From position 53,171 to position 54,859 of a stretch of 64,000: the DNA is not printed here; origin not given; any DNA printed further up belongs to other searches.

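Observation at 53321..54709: FprA/adrenodoxin-reductase-type NADPH flavoprotein translationally coupled into the fhc/fwd operon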

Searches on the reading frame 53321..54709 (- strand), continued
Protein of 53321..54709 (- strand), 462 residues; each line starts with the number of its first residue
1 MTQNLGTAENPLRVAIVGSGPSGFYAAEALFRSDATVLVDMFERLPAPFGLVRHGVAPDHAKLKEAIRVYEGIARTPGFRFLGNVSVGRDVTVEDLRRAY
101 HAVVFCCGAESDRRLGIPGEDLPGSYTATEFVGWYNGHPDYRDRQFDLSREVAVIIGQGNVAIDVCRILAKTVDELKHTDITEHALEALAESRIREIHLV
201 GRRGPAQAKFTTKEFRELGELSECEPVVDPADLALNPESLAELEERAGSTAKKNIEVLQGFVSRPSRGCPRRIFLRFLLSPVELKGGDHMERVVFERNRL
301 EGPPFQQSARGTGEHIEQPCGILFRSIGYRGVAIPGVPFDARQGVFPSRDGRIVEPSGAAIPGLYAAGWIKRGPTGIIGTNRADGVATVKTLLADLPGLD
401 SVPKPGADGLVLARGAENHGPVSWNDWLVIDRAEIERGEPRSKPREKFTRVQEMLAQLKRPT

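Call 32: find_encoding_contigs(protein=P0023, flank=10000, max_places=2)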
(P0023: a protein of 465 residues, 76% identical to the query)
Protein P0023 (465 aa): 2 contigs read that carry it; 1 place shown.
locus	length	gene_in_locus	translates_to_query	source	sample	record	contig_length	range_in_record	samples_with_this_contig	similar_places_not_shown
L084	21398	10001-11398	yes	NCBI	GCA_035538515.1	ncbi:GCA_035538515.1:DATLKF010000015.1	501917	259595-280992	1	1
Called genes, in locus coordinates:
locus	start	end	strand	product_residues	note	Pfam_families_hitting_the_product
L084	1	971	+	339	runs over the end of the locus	PF01820:Dala_Dala_lig_N, PF02786:CPSase_L_D2 (weak), PF07478:Dala_Dala_lig_C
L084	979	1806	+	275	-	PF01694:Rhomboid, PF20216:DUF6576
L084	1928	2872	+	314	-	PF10026:DUF2268 (faint)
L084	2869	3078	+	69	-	-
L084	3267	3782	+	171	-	PF08714:Fae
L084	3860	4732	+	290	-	PF09176:Mpt_N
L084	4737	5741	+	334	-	PF07318:DUF1464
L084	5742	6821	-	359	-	PF01968:Hydantoinase_A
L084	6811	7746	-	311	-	PF18301:preATP-grasp_3, PF02655:ATP-grasp_3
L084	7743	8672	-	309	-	PF18030:Rimk_N, PF08443:RimK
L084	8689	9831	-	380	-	PF02655:ATP-grasp_3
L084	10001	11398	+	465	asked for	PF07992:Pyr_redox_2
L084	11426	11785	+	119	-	PF01568:Molydop_binding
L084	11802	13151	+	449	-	-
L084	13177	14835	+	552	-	PF01979:Amidohydro_1 (faint), PF07969:Amidohydro_3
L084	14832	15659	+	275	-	PF01493:GXGXG (faint)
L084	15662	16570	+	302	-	PF01913:FTR, PF02741:FTR_C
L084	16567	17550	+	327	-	PF02289:MCH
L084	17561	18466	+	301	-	PF01874:CitG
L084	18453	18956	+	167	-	PF01242:PTPS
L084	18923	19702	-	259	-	PF00977:His_biosynth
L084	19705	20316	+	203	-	PF00696:AA_kinase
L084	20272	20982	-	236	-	PF04476:4HFCP_synth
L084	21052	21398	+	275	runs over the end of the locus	PF00106:adh_short, PF08659:KR (weak), PF13561:adh_short_C2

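Call 33: find_encoding_contigs(protein=P0006, flank=10000, max_places=2)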
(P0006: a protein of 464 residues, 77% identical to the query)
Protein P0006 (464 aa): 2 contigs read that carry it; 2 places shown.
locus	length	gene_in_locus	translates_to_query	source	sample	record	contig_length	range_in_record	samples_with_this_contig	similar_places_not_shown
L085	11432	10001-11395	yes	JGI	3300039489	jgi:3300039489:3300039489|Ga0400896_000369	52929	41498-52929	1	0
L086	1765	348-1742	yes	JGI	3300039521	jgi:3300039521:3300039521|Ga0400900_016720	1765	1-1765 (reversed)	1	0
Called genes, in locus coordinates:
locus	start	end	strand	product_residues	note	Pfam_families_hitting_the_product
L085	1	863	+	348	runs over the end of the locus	PF07318:DUF1464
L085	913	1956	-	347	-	PF01968:Hydantoinase_A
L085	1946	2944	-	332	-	PF18301:preATP-grasp_3, PF02655:ATP-grasp_3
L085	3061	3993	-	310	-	PF18030:Rimk_N (weak), PF08443:RimK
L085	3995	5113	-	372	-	PF02655:ATP-grasp_3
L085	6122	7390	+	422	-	-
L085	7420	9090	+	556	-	PF07969:Amidohydro_3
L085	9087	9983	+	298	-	PF01913:FTR, PF02741:FTR_C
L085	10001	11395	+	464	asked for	PF07992:Pyr_redox_2, PF13450:NAD_binding_8 (faint)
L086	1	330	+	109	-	?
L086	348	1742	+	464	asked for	PF07992:Pyr_redox_2, PF13450:NAD_binding_8 (faint)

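Call 34: find_encoding_contigs(protein=P0116, flank=10000, max_places=2)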
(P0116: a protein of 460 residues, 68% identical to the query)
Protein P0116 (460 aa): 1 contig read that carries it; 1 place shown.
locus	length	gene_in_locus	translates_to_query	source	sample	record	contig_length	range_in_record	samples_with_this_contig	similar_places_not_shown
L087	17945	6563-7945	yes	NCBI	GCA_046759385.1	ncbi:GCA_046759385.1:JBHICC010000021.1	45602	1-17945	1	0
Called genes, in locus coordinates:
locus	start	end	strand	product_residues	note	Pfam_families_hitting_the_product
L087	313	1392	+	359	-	PF03480:DctP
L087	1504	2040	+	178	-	PF04290:DctQ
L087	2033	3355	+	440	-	PF06808:DctM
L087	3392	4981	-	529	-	PF01019:G_glu_transpept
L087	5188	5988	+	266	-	PF01557:FAA_hydrolase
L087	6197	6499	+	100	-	PF12797:Fer4_2 (faint), PF12837:Fer4_6 (faint), PF12838:Fer4_7 (faint), PF13237:Fer4_10 (faint), PF14697:Fer4_21 (faint), PF13484:Fer4_16 (faint), PF00037:Fer4 (weak)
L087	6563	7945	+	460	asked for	PF07992:Pyr_redox_2 (weak)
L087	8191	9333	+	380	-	PF00037:Fer4 (faint), PF14697:Fer4_21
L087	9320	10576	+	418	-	PF01855:POR_N, PF17147:PFOR_II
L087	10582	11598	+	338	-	PF02775:TPP_enzyme_C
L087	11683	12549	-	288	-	PF03328:HpcH_HpaI, PF15617:C-C_Bond_Lyase, PF22484:DUF6986 (weak)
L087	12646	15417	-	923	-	PF00111:Fer2 (weak), PF13510:Fer2_4, PF13183:Fer4_8 (weak), PF12838:Fer4_7, PF00037:Fer4 (weak), PF04879:Molybdop_Fe4S4, PF00384:Molybdopterin, PF01568:Molydop_binding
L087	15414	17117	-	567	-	PF01257:2Fe-2S_thioredx, PF01512:Complex1_51K, PF10589:NADH_4Fe-4S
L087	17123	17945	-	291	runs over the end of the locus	PF02629:CoA_binding, PF13607:Succ_CoA_lig, PF00549:Ligase_CoA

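Call 57: find_encoding_contigs(protein=P0001, flank=1000, max_places=2)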
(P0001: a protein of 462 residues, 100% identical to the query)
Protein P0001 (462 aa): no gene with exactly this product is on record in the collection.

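Call 58: find_homologous_proteins(query=L004:9667-9969:+)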
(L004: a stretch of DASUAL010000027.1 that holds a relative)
Query L004:9667-9969:+ (101 aa): 929 proteins with E <= 0.001 among 933 candidates; the best 120 are listed.
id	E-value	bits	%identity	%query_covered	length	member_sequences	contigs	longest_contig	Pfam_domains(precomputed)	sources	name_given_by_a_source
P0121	2.1e-56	207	88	100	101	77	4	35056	PF14697.12,PF12797.13,PF12837.13,PF00037.33,PF13484.12,PF12838.13,PF13237.12,PF11953.14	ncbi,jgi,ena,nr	ncbi:MAG: ferredoxin [Gemmatimonadetes bacterium]|nr:MAG: ferredoxin [Gemmatimonadota bacterium]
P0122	4.0e-56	206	88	100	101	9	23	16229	PF14697.12,PF12797.13,PF12837.13,PF00037.33,PF13484.12,PF12838.13,PF13237.12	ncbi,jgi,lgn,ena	-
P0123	3.0e-54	200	85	100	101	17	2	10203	PF14697.12,PF12797.13,PF12837.13,PF00037.33,PF13484.12,PF12838.13,PF13237.12,PF11953.14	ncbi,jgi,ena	-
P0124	5.5e-54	199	84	100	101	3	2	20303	PF12797.13,PF12837.13,PF00037.33,PF13484.12,PF12838.13,PF13237.12,PF11953.14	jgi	jgi:ferredoxin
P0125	4.5e-52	193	82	100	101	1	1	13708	PF14697.12,PF12797.13,PF12837.13,PF00037.33,PF13484.12,PF12838.13,PF13534.12,PF13237.12,PF13187.12,PF11953.14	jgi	jgi:ferredoxin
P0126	2.1e-50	187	78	100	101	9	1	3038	PF12797.13,PF12837.13,PF00037.33,PF13484.12,PF12838.13,PF13237.12,PF13187.12,PF11953.14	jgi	jgi:ferredoxin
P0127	2.2e-50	187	79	100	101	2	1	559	PF14697.12,PF12797.13,PF12837.13,PF00037.33,PF13484.12,PF12838.13,PF13237.12,PF13187.12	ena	-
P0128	2.6e-50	187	79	100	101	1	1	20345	PF12797.13,PF12837.13,PF00037.33,PF13484.12,PF12838.13,PF13237.12,PF11953.14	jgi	jgi:ferredoxin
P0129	5.3e-50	186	80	100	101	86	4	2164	PF12797.13,PF12837.13,PF00037.33,PF13484.12,PF12838.13,PF13237.12,PF13183.12,PF13187.12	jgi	jgi:ferredoxin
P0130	7.4e-50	186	78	100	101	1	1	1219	PF14697.12,PF12797.13,PF12837.13,PF00037.33,PF13484.12,PF12838.13,PF13237.12,PF13187.12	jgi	-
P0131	9.7e-50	185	78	100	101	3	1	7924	PF14697.12,PF12797.13,PF12837.13,PF00037.33,PF13484.12,PF12838.13,PF13237.12,PF13187.12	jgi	jgi:ferredoxin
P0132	1.2e-49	185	78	100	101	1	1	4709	PF12797.13,PF12837.13,PF00037.33,PF13484.12,PF12838.13,PF13237.12,PF13183.12,PF13187.12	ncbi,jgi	jgi:ferredoxin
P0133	1.4e-49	185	78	100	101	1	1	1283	PF14697.12,PF12797.13,PF12837.13,PF00037.33,PF13484.12,PF12838.13,PF13237.12,PF13187.12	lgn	-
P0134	1.7e-49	184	77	100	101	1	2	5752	PF14697.12,PF12797.13,PF12837.13,PF00037.33,PF13484.12,PF12838.13,PF13237.12,PF13187.12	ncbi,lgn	-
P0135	1.7e-49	184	78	100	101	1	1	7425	PF14697.12,PF12797.13,PF12837.13,PF00037.33,PF13484.12,PF12838.13,PF13237.12,PF13187.12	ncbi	-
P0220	4.7e-43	164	71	100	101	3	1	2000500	PF14697.12,PF12797.13,PF12837.13,PF00037.33,PF13484.12,PF12838.13,PF13237.12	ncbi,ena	-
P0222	5.1e-43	164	72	100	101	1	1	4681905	PF14697.12,PF12797.13,PF12837.13,PF00037.33,PF13484.12,PF12838.13,PF13237.12,PF13183.12,PF13187.12,PF11953.14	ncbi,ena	-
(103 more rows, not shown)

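Call 59: find_encoding_contigs(protein=P0222, flank=10000, max_places=2)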
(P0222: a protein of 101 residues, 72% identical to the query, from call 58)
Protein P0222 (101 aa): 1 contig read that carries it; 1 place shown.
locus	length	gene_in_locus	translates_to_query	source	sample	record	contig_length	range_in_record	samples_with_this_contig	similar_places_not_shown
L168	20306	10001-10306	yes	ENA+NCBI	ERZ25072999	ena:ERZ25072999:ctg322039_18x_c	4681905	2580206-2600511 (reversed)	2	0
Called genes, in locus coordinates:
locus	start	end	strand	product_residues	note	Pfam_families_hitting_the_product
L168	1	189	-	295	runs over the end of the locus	PF00348:polyprenyl_synt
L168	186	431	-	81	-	PF02609:Exonuc_VII_S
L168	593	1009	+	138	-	PF00210:Ferritin (faint), PF02915:Rubrerythrin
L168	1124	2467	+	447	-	PF02754:CCG (weak)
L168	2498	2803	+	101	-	PF22277:EncFtn-like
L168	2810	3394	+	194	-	PF12007:DUF3501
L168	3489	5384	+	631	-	PF02518:HATPase_c, PF00204:DNA_gyraseB, PF01751:Toprim, PF00986:DNA_gyraseB_C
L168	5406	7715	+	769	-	PF00521:DNA_topoisoIV, PF03989:DNA_gyraseA_C (faint)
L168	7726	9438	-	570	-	PF25800:FimV_N (weak)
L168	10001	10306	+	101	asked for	PF13237:Fer4_10 (weak), PF12838:Fer4_7 (weak), PF13187:Fer4_9 (weak), PF12797:Fer4_2 (weak), PF12837:Fer4_6 (weak), PF13237:Fer4_10 (weak), PF00037:Fer4, PF11953:DUF3470 (weak), +3 more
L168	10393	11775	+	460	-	PF07992:Pyr_redox_2 (weak)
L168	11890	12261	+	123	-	PF01568:Molydop_binding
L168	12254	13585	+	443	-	-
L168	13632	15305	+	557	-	PF01979:Amidohydro_1 (faint), PF07969:Amidohydro_3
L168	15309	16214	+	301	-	PF01913:FTR, PF02741:FTR_C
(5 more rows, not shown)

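Call 60: find_encoding_contigs(protein=P0220, flank=10000, max_places=2)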
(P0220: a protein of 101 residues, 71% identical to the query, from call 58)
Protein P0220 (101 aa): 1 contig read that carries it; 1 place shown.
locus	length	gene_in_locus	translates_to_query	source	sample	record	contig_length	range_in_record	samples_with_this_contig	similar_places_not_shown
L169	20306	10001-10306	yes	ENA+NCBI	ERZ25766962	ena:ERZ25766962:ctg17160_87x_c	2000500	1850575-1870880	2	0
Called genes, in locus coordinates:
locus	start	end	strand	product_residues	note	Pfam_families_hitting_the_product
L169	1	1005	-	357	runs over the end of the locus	PF01594:AI-2E_transport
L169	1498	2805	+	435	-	PF07581:Glug (faint)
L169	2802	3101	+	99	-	-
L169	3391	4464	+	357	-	-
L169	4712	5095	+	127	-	PF01568:Molydop_binding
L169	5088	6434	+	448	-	-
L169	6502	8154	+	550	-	PF01979:Amidohydro_1 (faint), PF07969:Amidohydro_3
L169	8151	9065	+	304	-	PF01913:FTR, PF02741:FTR_C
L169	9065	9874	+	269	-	PF01493:GXGXG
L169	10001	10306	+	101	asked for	PF14697:Fer4_21 (faint), PF12838:Fer4_7 (weak), PF13484:Fer4_16 (faint), PF12797:Fer4_2 (weak), PF12837:Fer4_6 (weak), PF13237:Fer4_10 (weak), PF00037:Fer4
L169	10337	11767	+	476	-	PF07992:Pyr_redox_2 (weak), PF13450:NAD_binding_8 (faint)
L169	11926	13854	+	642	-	-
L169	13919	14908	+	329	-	-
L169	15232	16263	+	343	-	PF05496:RuvB_N, PF20720:nSTAND3 (faint), PF00004:AAA, PF07728:AAA_5 (faint), PF17864:AAA_lid_4, PF05491:WHD_RuvB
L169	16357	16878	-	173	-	-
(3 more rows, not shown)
